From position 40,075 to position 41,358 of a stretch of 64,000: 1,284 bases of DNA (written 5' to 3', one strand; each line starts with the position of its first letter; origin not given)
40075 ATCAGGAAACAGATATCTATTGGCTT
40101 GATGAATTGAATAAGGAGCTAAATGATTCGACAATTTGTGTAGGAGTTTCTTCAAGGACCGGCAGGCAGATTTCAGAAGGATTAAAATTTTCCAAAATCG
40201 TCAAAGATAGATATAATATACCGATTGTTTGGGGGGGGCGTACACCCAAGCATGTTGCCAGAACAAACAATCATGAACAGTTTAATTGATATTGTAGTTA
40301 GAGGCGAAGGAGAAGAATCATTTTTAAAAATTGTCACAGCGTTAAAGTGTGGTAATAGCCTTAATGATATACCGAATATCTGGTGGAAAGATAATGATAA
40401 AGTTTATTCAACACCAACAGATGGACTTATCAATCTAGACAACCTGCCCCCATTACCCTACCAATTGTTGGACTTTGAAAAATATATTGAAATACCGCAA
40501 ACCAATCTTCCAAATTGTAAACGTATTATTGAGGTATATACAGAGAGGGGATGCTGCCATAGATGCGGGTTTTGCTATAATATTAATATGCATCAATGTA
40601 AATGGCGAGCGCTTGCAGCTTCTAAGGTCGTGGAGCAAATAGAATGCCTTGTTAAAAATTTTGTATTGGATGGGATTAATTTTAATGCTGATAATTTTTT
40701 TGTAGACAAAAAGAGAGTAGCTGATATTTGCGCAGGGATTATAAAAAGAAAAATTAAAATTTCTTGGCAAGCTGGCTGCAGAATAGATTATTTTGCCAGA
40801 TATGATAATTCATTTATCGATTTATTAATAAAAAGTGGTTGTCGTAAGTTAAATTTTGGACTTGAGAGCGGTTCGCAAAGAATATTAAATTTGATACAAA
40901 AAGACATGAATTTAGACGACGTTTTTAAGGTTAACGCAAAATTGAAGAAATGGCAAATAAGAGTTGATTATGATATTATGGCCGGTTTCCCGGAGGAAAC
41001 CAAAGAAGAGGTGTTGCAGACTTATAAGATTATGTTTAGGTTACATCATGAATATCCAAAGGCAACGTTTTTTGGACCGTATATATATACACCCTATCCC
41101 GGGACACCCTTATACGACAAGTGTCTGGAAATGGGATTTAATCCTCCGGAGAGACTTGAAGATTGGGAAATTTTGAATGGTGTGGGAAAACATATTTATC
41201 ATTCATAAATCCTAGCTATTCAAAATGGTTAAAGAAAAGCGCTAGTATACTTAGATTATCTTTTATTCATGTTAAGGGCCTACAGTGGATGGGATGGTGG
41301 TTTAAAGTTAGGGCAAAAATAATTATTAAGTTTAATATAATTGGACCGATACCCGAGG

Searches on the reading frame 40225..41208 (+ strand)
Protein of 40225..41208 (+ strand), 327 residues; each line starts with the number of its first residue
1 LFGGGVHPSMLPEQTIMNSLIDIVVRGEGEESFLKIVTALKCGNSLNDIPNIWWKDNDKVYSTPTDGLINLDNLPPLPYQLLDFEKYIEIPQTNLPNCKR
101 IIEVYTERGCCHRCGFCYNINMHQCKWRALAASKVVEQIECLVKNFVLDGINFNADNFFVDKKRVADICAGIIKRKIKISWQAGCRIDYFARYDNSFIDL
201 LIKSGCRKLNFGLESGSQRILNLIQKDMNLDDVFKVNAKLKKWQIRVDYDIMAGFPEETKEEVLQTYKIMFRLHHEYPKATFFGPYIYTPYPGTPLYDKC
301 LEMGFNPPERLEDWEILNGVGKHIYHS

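Call 7: search_protein_families(library=pfam, proteins=[window:40225-41208:+], max_evalue=0.01)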
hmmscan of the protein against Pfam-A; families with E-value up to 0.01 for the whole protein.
window:40225-41208:+ (327 aa): 2 families
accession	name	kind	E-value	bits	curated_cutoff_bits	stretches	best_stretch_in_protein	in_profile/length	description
PF04055.27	Radical_SAM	-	9.8e-14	52.3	29.5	1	108-268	5-164/166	Radical SAM superfamily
PF02310.24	B12-binding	-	0.0017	18.6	32.1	1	2-34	85-118/121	B12 binding domain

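Call 8: search_protein_families(library=ncbifam, proteins=[window:40225-41208:+], max_evalue=0.01)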
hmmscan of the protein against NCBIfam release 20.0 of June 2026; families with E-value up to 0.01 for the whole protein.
window:40225-41208:+ (327 aa): 31 families (the best 25 are shown)
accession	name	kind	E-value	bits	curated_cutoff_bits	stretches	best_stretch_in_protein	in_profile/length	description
NF050148.1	rSAM_ApyD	equivalog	1.9e-37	129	750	1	4-299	109-392/645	RiPP biosynthesis radical SAM protein ApyD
TIGR02026.1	BchE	equivalog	6.2e-37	127.6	481.35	1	4-299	98-386/497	magnesium-protoporphyrin IX monomethyl ester anaerobic oxidative cyclase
TIGR03471.1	HpnJ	equivalog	3.3e-35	121.9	577.6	1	5-306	104-393/472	hopanoid biosynthesis associated radical SAM protein HpnJ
NF038361.1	rSAM_Sden_1168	equivalog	1e-30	106.8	575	1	3-302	175-475/560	Sden_1168 family B12-binding radical SAM P-methyltransferase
TIGR04479.1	bcpD_PhpK_rSAM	subfamily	2.6e-28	98.7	600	1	25-271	176-407/504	PhpK family radical SAM P-methyltransferase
TIGR04385.1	B12_rSAM_cofa1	equivalog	4.1e-28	98.8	450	1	3-274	104-365/438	B12 lower ligand biosynthesis radical SAM protein BzaD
TIGR04072.2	rSAM_ladder_B12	equivalog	1.4e-27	96.5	360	1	100-302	179-374/443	lipid biosynthesis B12-binding/radical SAM protein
TIGR04013.1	B12_SAM_MJ_1487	hypoth_equivalog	8e-26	90.8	251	2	4-143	76-193/382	TIGR04013 family B12-binding domain/radical SAM domain-containing protein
NF033070.1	rSAM_AprD4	equivalog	5.2e-19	68.5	500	1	76-305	174-395/456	AprD4 family radical SAM diol-dehydratase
TIGR04014.1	B12_SAM_MJ_0865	equivalog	7.8e-19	67.8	360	1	9-303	78-361/434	methyl-coenzyme M reductase glutamine C-methyltransferase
TIGR04295.1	B12_rSAM_oligo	hypoth_equivalog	9.9e-19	67.3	400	1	5-300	108-384/422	TIGR04295 family B12-binding domain-containing radical SAM protein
TIGR03975.1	rSAM_ocin_1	subfamily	3.4e-18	65.5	281.85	1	3-278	163-435/606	RiPP maturation radical SAM C-methyltransferase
NF040542.1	rSAM_RCCLKC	equivalog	6.9e-17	61.7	450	1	13-248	92-325/423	arsinothricin biosynthesis radical SAM protein ArsL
TIGR04367.1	HpnR_B12_rSAM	equivalog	3.9e-16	58.7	650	1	11-297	103-370/490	hopanoid C-3 methylase HpnR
TIGR04190.1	B12_SAM_Ta0216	equivalog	2.2e-13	49.6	500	1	5-306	116-432/554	TIGR04190 family B12-binding domain/radical SAM domain protein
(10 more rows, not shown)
